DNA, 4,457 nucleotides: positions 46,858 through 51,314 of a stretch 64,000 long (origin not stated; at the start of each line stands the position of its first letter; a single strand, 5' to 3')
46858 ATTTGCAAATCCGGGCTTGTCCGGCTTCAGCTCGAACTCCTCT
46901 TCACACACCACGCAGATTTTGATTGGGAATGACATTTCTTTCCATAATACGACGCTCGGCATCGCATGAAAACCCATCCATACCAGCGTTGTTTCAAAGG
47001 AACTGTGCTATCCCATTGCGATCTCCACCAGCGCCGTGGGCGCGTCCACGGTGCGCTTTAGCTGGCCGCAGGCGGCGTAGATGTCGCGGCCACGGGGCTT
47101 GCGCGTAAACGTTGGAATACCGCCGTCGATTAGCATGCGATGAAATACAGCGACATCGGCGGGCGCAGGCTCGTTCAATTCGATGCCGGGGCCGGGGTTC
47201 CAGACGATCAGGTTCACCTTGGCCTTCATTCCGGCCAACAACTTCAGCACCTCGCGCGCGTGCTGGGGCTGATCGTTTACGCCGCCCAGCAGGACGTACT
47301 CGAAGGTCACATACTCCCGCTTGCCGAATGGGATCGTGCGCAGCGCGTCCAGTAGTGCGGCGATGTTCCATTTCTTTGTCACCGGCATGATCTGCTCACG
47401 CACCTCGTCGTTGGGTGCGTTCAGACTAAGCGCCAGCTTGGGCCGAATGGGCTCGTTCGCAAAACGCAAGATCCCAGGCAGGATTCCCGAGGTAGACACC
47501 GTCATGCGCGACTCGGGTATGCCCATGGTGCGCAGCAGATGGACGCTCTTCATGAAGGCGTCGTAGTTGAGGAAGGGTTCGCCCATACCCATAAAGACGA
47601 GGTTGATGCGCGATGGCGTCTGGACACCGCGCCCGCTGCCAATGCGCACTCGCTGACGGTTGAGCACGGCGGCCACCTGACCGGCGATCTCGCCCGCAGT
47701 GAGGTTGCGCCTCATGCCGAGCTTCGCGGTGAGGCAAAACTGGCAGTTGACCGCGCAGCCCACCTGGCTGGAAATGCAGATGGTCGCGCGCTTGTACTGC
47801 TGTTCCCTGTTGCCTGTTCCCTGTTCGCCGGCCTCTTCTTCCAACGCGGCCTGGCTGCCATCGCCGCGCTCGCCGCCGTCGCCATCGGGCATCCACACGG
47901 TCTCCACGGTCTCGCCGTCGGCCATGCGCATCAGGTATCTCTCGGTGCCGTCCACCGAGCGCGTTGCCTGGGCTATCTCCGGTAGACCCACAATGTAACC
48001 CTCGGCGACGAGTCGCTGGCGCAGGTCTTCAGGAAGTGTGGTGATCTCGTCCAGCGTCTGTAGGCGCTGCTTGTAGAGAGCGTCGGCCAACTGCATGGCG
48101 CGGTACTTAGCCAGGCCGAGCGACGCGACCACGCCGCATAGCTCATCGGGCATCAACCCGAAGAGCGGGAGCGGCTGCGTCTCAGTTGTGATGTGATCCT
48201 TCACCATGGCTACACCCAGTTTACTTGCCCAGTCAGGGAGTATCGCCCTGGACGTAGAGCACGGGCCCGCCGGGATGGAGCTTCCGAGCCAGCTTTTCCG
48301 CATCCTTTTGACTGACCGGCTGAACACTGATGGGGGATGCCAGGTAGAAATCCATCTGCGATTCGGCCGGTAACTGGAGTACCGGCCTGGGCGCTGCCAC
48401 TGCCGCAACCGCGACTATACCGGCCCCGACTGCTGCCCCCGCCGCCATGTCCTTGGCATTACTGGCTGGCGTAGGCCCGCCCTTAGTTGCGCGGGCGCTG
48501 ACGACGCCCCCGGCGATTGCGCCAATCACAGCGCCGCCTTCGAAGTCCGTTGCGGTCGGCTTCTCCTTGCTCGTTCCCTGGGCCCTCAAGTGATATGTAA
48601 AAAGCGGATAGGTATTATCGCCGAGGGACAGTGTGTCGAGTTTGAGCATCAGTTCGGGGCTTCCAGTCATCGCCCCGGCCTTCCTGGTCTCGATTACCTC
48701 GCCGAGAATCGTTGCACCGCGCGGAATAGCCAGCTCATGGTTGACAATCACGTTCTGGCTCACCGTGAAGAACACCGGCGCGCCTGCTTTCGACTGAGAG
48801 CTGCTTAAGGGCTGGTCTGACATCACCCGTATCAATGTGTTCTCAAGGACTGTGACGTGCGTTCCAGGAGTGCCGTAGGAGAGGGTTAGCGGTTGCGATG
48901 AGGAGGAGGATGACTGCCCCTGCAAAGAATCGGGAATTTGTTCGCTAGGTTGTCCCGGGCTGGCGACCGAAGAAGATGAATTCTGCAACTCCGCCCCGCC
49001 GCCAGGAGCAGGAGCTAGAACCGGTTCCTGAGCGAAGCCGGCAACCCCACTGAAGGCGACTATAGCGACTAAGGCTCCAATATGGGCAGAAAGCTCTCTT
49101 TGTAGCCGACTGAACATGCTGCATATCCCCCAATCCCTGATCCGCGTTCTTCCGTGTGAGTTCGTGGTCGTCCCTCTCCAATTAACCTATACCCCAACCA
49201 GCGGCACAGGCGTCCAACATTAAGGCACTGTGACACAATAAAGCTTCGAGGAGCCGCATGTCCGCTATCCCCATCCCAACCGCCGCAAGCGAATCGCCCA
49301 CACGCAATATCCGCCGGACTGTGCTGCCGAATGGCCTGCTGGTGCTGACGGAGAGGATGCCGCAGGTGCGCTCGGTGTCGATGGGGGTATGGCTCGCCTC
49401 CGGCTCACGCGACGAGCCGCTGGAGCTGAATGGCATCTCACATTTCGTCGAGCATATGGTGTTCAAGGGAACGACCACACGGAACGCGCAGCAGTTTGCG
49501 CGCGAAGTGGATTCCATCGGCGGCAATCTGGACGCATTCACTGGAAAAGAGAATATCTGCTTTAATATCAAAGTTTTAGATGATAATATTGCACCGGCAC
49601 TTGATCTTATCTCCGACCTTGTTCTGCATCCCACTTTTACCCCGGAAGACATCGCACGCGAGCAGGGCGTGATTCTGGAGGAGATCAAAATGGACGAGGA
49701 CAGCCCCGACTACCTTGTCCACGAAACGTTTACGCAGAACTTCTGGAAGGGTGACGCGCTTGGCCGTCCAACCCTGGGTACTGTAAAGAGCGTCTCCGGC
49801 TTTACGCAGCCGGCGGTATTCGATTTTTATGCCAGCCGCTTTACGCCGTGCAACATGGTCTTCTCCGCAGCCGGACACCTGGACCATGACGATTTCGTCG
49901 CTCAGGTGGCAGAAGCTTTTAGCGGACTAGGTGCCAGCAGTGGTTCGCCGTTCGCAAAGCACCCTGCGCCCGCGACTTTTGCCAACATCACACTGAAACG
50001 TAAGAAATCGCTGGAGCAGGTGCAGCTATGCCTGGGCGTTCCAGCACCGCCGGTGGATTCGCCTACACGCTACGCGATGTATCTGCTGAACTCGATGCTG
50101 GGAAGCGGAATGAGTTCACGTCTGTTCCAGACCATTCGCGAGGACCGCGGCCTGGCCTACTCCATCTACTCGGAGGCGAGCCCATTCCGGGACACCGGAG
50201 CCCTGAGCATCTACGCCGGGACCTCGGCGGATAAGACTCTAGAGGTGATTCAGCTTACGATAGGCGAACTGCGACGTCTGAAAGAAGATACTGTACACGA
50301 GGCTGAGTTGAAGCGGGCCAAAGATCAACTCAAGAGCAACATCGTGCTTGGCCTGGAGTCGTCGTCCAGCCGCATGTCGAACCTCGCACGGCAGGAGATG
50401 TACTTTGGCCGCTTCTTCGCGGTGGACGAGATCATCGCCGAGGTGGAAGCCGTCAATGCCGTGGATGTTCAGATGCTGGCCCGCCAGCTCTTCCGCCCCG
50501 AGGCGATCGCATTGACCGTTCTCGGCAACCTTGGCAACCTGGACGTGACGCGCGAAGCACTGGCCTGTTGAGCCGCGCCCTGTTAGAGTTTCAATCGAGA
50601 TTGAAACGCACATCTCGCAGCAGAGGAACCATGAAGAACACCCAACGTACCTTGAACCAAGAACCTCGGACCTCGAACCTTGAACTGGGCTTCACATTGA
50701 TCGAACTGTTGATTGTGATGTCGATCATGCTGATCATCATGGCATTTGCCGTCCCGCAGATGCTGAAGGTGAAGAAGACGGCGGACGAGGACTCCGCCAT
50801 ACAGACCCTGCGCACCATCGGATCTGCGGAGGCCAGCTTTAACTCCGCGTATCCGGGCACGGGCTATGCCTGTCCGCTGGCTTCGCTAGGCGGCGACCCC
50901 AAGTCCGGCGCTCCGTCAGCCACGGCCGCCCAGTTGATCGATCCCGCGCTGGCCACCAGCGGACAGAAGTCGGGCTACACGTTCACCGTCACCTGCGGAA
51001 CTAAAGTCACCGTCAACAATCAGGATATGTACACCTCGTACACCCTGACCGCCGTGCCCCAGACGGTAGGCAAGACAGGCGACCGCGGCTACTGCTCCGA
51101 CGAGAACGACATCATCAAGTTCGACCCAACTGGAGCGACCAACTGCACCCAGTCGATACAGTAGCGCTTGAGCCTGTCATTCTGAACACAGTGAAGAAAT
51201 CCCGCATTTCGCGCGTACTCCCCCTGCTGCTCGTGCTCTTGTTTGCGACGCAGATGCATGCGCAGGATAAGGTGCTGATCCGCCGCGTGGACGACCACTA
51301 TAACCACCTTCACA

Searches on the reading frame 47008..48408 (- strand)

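Call 82: search_protein_families(library=pfam, proteins=[window:47008-48408:-], max_evalue=0.001)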
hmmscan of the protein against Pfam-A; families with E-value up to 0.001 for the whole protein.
window:47008-48408:- (466 aa): 2 families
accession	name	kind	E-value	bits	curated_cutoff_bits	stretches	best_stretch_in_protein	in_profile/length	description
PF04055.27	Radical_SAM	-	3.7e-12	47.2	29.5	1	213-381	2-158/166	Radical SAM superfamily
PF21016.3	RlmN_N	-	5.2e-05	23.4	24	1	82-135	3-56/60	Ribosomal RNA large subunit methyltransferase N-terminal domain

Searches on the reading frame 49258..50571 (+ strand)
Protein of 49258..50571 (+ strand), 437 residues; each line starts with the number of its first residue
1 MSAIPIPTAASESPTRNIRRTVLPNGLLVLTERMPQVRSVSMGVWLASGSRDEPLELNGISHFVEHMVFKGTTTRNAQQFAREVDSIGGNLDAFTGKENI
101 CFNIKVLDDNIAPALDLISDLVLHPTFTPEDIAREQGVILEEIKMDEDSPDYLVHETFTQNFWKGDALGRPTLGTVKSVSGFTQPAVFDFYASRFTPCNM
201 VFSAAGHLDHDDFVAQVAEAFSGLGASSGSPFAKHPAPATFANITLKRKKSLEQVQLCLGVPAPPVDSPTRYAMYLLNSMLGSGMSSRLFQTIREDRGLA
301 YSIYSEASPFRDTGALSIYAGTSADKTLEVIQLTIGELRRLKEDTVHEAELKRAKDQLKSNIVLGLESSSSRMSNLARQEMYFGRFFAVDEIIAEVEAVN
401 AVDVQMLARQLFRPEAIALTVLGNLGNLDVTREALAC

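Call 48: find_encoding_contigs(protein=window:49258-50571:+, flank=4000, max_places=10)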
Protein window:49258-50571:+ (437 aa): 5 contigs read that carry it; 4 places shown.
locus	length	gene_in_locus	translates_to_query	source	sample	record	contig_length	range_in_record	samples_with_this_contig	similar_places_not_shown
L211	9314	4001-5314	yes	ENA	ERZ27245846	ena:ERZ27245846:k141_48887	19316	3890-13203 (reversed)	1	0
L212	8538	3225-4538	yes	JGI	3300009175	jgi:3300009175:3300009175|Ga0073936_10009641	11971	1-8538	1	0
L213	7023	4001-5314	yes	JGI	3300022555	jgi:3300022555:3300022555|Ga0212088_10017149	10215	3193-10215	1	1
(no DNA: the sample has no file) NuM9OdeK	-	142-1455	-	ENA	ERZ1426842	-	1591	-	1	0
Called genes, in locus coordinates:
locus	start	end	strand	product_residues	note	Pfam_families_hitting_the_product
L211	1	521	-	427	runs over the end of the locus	-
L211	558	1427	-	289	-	PF04909:Amidohydro_2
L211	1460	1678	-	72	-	-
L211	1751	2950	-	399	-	PF04055:Radical_SAM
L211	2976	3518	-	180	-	-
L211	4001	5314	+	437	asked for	PF00675:Peptidase_M16, PF05193:Peptidase_M16_C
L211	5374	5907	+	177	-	PF07963:N_methyl (weak)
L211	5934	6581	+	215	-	PF03548:LolA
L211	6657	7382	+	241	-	PF00702:Hydrolase, PF12710:HAD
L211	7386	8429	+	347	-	PF00701:DHDPS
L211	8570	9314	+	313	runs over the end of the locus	PF00795:CN_hydrolase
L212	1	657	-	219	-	?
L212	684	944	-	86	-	-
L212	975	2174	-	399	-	PF04055:Radical_SAM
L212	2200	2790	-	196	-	-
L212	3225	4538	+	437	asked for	PF00675:Peptidase_M16, PF05193:Peptidase_M16_C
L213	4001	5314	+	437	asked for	PF00675:Peptidase_M16, PF05193:Peptidase_M16_C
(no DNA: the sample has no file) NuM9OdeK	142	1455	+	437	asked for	PF00675:Peptidase_M16, PF05193:Peptidase_M16_C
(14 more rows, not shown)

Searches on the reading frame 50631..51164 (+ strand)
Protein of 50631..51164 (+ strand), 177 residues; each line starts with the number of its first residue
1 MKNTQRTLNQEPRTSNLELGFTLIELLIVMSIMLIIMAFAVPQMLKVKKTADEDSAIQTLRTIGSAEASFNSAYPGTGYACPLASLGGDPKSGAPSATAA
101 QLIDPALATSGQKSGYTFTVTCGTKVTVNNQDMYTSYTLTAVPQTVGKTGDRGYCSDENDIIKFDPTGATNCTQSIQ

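Call 51: find_homologous_proteins(query=window:50631-51164:+, max_evalue=1e-10)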
Query window:50631-51164:+ (177 aa): 2452 proteins with E <= 1e-10 among 2726 candidates; the best 120 are listed.
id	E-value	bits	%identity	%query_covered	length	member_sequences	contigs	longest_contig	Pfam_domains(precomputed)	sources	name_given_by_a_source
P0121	3.9e-110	383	100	100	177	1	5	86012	PF07963.18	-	-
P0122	6.4e-100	350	94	100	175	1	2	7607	-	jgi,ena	-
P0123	2.1e-99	348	93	100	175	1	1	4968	-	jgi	jgi:type IV pilus assembly protein PilA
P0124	2.0e-98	345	92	100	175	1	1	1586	-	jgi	jgi:type IV pilus assembly protein PilA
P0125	4.7e-98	344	92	100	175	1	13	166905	-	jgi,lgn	-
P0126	5.2e-98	344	90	100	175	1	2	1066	-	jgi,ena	-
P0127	1.7e-95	336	88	100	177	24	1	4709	-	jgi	jgi:type IV pilus assembly protein PilA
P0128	2.5e-95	335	88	100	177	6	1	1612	PF07963.18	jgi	-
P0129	3.7e-95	334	89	100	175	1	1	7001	PF07963.18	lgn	-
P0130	3.8e-95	334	89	98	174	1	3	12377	PF07963.18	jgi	jgi:type IV pilus assembly protein PilA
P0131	5.5e-95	334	89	97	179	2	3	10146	PF07963.18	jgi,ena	-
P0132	2.5e-94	332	94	90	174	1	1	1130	PF07963.18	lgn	-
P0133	3.5e-94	331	92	92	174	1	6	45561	PF07963.18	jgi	jgi:type IV pilus assembly protein PilA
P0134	4.0e-94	331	87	99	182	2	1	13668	PF07963.18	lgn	-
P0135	2.5e-93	328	91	92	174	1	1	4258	PF07963.18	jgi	-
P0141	4.5e-91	321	85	100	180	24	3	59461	PF07963.18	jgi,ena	jgi:type IV pilus assembly protein PilA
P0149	2.5e-87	309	81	100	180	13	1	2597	PF07963.18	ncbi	-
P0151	5.5e-86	305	79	100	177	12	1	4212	PF07963.18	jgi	jgi:type IV pilus assembly protein PilA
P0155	1.8e-84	300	85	91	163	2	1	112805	-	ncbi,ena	-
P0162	3.1e-83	296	78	97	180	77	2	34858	PF07963.18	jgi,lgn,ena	jgi:type IV pilus assembly protein PilA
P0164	8.3e-83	294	77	100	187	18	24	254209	PF07963.18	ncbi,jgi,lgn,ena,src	jgi:type IV pilus assembly protein PilA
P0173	4.1e-81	289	76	100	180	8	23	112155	PF07963.18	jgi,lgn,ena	jgi:type IV pilus assembly protein PilA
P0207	1.3e-77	277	73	100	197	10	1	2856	PF07963.18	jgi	jgi:type IV pilus assembly protein PilA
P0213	4.3e-77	276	77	90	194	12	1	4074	-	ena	-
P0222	5.5e-76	272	73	96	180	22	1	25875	PF07963.18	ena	-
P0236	1.1e-74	268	84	84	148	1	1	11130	-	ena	-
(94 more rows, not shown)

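Call 54: find_encoding_contigs(protein=P0236, flank=1500, max_places=2)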
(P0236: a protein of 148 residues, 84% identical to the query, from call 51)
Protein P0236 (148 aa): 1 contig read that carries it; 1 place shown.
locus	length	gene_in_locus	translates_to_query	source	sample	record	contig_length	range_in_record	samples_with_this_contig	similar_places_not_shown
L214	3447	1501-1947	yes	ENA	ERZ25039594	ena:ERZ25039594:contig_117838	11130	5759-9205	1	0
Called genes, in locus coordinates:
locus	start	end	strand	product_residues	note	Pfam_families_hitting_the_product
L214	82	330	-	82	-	-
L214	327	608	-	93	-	-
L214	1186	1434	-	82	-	-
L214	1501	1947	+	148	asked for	-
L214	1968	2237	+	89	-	-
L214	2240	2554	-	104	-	-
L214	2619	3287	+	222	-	PF03548:LolA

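Call 55: find_encoding_contigs(protein=P0155, flank=1500, max_places=2)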
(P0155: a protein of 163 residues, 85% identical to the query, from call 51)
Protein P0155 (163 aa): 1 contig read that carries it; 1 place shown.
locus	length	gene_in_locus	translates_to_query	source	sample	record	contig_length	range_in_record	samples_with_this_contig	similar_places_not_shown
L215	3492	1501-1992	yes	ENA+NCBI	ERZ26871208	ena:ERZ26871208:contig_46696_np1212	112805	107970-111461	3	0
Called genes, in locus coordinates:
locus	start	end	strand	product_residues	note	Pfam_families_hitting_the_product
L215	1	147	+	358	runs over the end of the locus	PF00675:Peptidase_M16, PF05193:Peptidase_M16_C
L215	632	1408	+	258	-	-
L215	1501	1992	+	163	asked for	-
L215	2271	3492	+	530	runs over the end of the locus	-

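Call 67: list_cluster_members(proteins=[P0162, P0127, P0141, P0164, P0222, P0149, P0151, P0173, P0213, P0207])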
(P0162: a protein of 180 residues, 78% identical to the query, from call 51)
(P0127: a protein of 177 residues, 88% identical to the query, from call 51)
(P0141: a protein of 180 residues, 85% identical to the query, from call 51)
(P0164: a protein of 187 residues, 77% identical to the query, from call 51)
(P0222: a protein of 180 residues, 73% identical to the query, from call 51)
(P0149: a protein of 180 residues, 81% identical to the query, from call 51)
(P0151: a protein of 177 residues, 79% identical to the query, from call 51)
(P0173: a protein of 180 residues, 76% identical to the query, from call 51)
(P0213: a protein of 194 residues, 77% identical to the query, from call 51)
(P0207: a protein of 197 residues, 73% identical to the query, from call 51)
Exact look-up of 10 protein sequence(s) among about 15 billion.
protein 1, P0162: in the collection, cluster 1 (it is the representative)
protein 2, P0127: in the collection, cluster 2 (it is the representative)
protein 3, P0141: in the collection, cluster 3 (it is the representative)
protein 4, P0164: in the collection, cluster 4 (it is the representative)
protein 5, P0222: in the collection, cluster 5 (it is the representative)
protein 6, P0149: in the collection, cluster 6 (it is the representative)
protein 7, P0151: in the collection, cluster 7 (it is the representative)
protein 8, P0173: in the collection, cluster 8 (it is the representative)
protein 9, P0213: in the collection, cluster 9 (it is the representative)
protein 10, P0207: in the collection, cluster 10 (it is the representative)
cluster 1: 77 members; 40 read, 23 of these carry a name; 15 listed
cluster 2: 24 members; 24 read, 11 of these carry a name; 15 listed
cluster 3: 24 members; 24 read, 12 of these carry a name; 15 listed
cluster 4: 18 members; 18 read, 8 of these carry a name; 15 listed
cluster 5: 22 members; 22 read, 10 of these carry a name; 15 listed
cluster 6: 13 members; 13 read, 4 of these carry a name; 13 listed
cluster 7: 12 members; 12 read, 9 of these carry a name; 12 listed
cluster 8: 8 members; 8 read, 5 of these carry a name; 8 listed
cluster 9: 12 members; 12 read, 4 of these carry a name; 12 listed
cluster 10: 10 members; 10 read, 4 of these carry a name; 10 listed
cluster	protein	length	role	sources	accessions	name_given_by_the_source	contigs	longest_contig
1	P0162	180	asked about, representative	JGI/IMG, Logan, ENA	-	type IV pilus assembly protein PilA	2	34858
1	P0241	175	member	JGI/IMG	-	type IV pilus assembly protein PilA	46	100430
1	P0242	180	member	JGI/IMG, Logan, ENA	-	type IV pilus assembly protein PilA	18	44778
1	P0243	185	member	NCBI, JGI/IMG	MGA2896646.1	MAG: type II secretion system protein [Acidobacteriaceae bacterium] | type IV pilus assembly protein PilA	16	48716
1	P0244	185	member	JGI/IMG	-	type IV pilus assembly protein PilA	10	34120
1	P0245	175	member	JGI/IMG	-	type IV pilus assembly protein PilA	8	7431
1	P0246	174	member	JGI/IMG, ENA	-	type IV pilus assembly protein PilA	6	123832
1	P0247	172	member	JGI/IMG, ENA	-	type IV pilus assembly protein PilA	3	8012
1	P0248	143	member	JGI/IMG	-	type IV pilus assembly protein PilA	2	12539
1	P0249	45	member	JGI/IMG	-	type IV pilus assembly protein PilA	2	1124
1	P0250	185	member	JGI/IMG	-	type IV pilus assembly protein PilA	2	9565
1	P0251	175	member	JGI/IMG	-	type IV pilus assembly protein PilA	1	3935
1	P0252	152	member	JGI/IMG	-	type IV pilus assembly protein PilA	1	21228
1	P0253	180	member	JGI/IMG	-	type IV pilus assembly protein PilA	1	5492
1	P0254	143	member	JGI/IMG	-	type IV pilus assembly protein PilA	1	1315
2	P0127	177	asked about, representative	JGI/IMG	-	type IV pilus assembly protein PilA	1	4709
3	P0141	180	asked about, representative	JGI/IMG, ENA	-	type IV pilus assembly protein PilA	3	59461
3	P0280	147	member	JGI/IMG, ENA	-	-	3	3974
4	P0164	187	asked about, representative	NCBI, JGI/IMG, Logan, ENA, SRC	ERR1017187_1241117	type IV pilus assembly protein PilA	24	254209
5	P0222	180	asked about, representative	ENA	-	-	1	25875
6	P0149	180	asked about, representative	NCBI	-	-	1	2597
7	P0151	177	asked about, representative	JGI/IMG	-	type IV pilus assembly protein PilA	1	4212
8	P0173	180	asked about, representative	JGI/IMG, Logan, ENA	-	type IV pilus assembly protein PilA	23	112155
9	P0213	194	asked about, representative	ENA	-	-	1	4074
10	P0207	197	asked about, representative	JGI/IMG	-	type IV pilus assembly protein PilA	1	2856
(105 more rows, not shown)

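Call 69: find_encoding_contigs(protein=P0280, flank=600, max_places=4)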
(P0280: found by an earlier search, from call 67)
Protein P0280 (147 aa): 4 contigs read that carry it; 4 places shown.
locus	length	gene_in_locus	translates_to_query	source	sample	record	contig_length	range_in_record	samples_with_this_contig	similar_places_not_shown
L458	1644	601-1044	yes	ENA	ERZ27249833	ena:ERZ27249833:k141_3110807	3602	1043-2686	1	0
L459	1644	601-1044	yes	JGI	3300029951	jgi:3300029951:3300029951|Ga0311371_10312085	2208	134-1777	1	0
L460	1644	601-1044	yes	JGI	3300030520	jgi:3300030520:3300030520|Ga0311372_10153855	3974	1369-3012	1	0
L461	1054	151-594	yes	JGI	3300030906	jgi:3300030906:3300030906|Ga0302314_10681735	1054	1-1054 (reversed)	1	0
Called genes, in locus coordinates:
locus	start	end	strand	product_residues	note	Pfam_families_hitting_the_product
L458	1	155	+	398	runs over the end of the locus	?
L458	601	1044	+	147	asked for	-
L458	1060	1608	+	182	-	-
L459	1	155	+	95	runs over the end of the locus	?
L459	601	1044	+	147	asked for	-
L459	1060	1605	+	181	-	-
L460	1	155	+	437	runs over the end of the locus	PF00675:Peptidase_M16, PF05193:Peptidase_M16_C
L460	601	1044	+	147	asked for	-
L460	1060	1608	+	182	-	-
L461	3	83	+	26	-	?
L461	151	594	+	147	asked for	-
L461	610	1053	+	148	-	?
